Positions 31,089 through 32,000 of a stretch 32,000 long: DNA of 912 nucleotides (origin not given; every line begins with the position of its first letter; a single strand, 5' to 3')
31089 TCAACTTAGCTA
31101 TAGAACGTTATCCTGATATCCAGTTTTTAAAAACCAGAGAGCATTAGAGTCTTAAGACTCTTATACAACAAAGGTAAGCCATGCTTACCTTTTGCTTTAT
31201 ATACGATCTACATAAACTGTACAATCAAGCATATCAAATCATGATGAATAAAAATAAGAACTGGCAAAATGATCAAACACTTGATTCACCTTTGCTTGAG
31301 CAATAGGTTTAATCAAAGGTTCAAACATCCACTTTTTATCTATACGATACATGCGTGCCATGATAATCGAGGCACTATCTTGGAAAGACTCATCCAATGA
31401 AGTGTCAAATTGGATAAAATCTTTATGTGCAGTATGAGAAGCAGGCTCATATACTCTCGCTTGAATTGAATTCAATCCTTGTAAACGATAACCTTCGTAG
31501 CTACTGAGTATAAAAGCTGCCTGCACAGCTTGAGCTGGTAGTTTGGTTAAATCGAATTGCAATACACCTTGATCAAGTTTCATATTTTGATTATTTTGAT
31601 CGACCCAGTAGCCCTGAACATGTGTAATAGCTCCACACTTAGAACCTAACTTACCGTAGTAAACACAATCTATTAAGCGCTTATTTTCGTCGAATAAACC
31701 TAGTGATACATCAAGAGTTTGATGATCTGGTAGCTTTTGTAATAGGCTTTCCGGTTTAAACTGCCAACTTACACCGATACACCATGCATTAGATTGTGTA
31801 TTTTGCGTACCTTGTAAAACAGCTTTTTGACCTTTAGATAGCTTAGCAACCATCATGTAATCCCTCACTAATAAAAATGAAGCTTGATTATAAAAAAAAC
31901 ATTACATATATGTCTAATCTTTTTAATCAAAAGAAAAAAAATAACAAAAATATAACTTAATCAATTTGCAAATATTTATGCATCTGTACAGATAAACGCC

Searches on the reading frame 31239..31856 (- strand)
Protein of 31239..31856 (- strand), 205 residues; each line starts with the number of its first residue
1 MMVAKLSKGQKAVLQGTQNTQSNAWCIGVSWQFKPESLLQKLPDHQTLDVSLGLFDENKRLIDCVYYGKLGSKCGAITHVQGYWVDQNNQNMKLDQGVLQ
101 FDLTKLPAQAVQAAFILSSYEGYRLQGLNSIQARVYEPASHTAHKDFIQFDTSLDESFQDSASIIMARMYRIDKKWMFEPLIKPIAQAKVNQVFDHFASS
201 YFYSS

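Call 52: find_encoding_contigs(protein=window:31239-31856:-, flank=10000, max_places=6)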
Protein window:31239-31856:- (205 aa): 8 contigs read that carry it; 2 places shown.
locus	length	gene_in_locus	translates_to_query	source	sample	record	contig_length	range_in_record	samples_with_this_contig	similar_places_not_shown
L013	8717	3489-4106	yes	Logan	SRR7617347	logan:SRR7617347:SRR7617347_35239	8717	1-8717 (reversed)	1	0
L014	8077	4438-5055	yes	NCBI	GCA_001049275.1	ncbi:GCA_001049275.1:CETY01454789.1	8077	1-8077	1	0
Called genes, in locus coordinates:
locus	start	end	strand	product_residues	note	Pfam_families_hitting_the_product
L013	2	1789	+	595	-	?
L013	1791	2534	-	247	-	PF01694:Rhomboid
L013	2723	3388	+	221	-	-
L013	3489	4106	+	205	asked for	PF02342:TerD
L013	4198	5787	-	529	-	PF00009:GTP_EFTU, PF22042:EF-G_D2, PF03144:GTP_EFTU_D2, PF16658:RF3_C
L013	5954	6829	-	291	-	PF01479:S4, PF00849:PseudoU_synth_2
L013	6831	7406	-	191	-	PF04079:SMC_ScpB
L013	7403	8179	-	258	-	PF02616:SMC_ScpA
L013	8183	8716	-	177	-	?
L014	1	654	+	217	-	?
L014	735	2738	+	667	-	PF00270:DEAD (faint), PF04851:ResIII, PF17757:UvrB_inter, PF27431:UvrB_3rd, PF00271:Helicase_C, PF12344:UvrB, PF02151:UVR (weak)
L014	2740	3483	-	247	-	PF01694:Rhomboid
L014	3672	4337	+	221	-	-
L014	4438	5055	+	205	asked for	PF02342:TerD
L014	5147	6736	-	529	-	PF00009:GTP_EFTU, PF22042:EF-G_D2, PF03144:GTP_EFTU_D2, PF16658:RF3_C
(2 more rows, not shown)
